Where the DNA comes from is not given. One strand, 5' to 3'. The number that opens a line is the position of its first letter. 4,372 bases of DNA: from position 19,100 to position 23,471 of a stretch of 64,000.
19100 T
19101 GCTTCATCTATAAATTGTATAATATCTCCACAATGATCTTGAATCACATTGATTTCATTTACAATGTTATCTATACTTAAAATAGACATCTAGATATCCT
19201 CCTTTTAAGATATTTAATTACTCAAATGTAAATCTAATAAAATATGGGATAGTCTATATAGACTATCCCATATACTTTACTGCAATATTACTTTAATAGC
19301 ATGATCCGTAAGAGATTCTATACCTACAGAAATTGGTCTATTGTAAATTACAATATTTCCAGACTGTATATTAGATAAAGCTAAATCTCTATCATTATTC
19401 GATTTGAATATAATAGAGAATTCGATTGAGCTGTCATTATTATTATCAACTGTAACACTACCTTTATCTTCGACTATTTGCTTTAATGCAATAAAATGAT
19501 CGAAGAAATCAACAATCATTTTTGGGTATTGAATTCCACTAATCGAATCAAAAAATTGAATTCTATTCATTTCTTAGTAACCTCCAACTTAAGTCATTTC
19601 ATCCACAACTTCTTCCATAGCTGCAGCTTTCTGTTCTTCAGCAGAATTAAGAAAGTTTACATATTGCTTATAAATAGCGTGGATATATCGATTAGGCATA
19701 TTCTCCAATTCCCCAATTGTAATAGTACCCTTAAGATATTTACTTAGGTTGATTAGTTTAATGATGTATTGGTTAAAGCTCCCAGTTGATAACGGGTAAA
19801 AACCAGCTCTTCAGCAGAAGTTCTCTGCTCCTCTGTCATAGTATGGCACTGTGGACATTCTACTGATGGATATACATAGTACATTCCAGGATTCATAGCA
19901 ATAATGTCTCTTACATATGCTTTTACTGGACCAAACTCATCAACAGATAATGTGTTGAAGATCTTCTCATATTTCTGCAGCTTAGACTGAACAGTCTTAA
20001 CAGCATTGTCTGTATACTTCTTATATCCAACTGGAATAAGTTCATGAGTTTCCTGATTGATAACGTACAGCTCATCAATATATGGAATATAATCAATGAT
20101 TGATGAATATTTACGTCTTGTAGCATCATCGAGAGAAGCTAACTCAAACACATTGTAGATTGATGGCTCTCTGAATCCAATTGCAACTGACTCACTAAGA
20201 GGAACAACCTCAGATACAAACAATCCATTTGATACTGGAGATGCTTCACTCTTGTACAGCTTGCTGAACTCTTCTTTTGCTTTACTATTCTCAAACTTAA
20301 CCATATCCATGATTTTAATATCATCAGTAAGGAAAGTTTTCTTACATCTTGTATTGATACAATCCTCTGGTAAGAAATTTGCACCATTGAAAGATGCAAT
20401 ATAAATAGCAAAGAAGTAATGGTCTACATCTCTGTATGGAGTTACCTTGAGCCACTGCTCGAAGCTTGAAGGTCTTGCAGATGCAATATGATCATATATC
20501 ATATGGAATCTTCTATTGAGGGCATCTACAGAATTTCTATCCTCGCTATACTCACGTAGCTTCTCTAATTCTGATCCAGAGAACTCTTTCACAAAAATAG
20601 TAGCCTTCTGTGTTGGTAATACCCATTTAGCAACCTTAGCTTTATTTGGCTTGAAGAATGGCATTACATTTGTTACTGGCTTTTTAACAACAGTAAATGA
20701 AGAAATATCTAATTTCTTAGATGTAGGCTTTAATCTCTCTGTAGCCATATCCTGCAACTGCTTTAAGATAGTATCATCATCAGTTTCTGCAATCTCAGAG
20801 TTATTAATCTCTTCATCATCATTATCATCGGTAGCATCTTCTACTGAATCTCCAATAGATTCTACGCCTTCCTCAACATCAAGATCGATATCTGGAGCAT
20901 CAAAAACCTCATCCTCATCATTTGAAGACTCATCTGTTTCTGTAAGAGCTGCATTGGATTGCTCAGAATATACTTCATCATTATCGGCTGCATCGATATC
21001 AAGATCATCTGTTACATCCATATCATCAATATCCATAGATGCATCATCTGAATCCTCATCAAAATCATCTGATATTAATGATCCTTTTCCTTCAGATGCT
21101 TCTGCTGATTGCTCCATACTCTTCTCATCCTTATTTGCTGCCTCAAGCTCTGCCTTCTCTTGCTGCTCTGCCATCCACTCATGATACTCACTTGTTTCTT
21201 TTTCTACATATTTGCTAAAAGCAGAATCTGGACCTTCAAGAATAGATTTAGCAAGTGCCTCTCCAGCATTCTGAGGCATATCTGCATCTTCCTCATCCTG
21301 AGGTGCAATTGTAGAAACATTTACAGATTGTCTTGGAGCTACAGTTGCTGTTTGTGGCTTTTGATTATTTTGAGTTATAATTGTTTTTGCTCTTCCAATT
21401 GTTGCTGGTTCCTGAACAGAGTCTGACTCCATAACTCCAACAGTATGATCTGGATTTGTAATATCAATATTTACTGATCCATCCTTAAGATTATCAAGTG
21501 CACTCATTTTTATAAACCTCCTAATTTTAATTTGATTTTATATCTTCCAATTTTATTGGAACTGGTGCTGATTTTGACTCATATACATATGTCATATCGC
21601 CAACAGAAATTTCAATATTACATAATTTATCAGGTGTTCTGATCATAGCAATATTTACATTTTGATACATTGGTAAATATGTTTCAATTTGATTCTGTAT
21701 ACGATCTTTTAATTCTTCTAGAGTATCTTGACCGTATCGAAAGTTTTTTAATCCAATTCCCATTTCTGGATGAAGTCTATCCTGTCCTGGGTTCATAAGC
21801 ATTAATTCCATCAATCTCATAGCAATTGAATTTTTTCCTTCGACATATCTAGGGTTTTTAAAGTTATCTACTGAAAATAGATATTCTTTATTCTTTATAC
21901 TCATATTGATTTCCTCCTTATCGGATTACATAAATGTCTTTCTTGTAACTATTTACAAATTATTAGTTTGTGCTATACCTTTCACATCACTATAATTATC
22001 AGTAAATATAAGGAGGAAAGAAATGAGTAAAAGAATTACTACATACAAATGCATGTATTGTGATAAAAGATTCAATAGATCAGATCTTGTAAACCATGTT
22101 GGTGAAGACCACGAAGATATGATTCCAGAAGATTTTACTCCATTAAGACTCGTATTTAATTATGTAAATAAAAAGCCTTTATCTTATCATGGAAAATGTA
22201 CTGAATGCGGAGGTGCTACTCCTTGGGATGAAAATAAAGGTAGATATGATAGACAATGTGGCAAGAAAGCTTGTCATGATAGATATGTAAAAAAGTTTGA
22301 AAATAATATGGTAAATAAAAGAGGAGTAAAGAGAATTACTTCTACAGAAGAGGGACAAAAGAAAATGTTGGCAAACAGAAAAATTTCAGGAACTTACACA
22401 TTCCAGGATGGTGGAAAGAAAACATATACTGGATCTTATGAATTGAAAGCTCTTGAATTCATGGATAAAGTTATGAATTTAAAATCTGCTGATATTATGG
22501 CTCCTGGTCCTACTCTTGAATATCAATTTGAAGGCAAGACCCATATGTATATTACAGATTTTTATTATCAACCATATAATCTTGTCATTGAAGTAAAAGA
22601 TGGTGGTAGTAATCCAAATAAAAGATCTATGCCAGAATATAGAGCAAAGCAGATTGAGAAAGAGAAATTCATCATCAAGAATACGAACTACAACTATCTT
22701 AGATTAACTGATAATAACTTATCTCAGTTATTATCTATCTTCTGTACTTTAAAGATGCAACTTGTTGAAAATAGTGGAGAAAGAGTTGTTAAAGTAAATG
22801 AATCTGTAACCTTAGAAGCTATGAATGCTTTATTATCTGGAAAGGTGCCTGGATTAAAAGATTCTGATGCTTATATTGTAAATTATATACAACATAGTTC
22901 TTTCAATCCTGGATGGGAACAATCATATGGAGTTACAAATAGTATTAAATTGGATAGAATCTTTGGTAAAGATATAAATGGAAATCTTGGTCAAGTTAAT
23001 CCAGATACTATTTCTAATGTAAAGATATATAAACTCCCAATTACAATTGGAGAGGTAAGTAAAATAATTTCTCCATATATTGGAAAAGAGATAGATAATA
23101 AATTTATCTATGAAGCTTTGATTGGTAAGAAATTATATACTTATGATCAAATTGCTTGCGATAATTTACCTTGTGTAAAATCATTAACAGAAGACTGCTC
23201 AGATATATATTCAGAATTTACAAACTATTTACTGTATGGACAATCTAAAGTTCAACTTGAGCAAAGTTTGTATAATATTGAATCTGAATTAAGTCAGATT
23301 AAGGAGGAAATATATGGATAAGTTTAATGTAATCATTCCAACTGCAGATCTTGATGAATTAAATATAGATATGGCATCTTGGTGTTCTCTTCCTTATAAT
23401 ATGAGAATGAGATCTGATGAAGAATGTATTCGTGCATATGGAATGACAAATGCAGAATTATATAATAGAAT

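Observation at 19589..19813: Second -1 frameshift: gp26-like chaperone fused to a hidden gp51/gpT-like tail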

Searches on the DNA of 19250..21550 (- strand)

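Call 5: search_dna_similar(query=window:19250-21550:-, collection=phages, mode=near, max_rows=30)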
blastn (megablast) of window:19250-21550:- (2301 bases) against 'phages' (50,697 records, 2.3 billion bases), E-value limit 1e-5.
No match.

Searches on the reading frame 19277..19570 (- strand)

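Call 6: search_protein_families(library=pfam, proteins=[window:19277-19570:-], max_evalue=1)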
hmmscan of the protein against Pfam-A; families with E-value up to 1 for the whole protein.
window:19277-19570:- (97 aa): 0 families

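Call 7: search_protein_families(library=phrogs, proteins=[window:19277-19570:-], max_evalue=1)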
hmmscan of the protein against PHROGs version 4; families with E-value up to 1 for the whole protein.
window:19277-19570:- (97 aa): 5 families
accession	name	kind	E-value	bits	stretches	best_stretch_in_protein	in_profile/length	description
phrog_24957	-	unknown function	0.02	16.2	1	53-88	4-39/104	-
phrog_5780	-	unknown function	0.1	13.6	1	48-84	33-68/130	-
phrog_27421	-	DNA, RNA and nucleotide metabolism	0.15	13.3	1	7-45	15-53/64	DNA polymerase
phrog_500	-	unknown function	0.23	12.7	1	17-63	7-54/84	-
phrog_3237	-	unknown function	0.29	12.4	1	29-91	40-96/129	-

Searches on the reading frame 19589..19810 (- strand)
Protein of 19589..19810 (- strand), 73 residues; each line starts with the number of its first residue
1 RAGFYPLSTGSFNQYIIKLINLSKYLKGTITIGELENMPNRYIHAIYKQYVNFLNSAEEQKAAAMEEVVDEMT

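Call 6: search_protein_families(library=pfam, proteins=[window:19589-19810:-], max_evalue=1)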
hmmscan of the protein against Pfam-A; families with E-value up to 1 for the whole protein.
window:19589-19810:- (73 aa): 0 families

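Call 7: search_protein_families(library=phrogs, proteins=[window:19589-19810:-], max_evalue=1)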
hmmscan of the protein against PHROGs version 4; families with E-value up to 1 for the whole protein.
window:19589-19810:- (73 aa): 1 family
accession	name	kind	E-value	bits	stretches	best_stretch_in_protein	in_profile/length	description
phrog_7837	-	unknown function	0.012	16.9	1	24-72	29-75/81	-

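Call 13: search_dna_similar(query=window:19589-19810:-, collection=phages, mode=protein, max_rows=30, max_evalue=1)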
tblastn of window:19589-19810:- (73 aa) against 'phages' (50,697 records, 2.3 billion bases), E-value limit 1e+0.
No match.

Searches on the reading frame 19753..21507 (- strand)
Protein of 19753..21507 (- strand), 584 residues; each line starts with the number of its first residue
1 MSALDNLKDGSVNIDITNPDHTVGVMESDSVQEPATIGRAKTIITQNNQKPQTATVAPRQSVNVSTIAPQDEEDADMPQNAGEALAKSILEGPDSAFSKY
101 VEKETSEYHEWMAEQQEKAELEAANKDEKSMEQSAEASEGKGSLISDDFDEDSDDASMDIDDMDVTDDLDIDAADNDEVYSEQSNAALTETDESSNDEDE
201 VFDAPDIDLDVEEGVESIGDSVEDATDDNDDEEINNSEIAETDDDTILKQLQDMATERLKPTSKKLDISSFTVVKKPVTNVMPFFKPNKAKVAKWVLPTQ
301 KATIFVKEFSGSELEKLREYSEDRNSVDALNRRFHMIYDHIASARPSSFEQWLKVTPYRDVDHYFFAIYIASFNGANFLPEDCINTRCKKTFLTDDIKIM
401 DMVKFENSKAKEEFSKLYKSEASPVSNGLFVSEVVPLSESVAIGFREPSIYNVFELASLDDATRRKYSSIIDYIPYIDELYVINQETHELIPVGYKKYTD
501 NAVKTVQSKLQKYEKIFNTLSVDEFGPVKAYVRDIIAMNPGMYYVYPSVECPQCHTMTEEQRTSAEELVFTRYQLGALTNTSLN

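Call 6: search_protein_families(library=pfam, proteins=[window:19753-21507:-], max_evalue=1)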
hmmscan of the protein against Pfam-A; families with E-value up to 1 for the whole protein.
window:19753-21507:- (584 aa): 0 families

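Call 7: search_protein_families(library=phrogs, proteins=[window:19753-21507:-], max_evalue=1)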
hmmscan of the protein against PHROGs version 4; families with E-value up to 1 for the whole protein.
window:19753-21507:- (584 aa): 2 families
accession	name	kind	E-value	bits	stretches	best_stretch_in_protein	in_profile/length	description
phrog_18873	-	unknown function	0.23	11.4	0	209-501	25-334/400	-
phrog_24063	-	unknown function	0.34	12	1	30-71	79-120/125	-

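Call 12: search_dna_similar(query=window:19753-21507:-, collection=phages, mode=protein, max_rows=30, max_evalue=0.001)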
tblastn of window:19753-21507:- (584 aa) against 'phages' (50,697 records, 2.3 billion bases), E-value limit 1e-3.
No match.

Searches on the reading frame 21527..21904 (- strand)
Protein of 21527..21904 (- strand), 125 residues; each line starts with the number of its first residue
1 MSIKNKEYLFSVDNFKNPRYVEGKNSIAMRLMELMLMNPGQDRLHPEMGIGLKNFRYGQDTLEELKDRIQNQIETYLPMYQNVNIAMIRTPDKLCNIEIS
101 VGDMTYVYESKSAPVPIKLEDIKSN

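Call 10: search_protein_families(library=phrogs, proteins=[window:21527-21904:-], max_evalue=0.001)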
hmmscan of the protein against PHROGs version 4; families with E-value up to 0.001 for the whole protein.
window:21527-21904:- (125 aa): 0 families

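Call 32: search_protein_families(library=pfam, proteins=[window:21527-21904:-], max_evalue=0.1)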
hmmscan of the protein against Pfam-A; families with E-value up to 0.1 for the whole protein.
window:21527-21904:- (125 aa): 1 family
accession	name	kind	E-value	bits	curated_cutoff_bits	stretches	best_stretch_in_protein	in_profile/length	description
PF04965.19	GPW_gp25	-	0.0036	17.5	27.2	1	22-87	2-70/96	Baseplate wedge protein gp25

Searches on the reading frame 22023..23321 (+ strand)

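Call 11: search_protein_families(library=phrogs, proteins=[window:22023-23321:+], max_evalue=0.001)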
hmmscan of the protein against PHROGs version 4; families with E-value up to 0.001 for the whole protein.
window:22023-23321:+ (432 aa): 2 families
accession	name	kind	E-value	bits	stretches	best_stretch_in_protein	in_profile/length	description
phrog_15137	-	DNA, RNA and nucleotide metabolism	1.2e-40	140.6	1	7-239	3-230/236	endonuclease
phrog_22215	-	unknown function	0.0004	21.2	1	103-194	187-273/324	-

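Call 32: search_protein_families(library=pfam, proteins=[window:22023-23321:+], max_evalue=0.1)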
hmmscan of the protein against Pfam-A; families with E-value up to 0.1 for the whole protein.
window:22023-23321:+ (432 aa): 6 families
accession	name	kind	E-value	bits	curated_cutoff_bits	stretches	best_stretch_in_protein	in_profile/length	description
PF24308.1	DUF7487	-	0.001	19.4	27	1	85-192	88-196/220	Family of unknown function (DUF7487)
PF05605.18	zf-Di19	-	0.006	17.2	27.5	1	7-31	2-26/54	Drought induced 19 protein (Di19), zinc-binding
PF00096.32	zf-C2H2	-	0.015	16.2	25.2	1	8-26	1-20/23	Zinc finger, C2H2 type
PF03849.19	Tfb2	-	0.048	13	34.5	1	187-247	269-322/358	Transcription factor Tfb2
PF13465.12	zf-H2C2_2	-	0.052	14.4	40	0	7-19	14-26/26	Zinc-finger double domain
PF13894.12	zf-C2H2_4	-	0.073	14.3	27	1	8-30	1-24/24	C2H2-type zinc finger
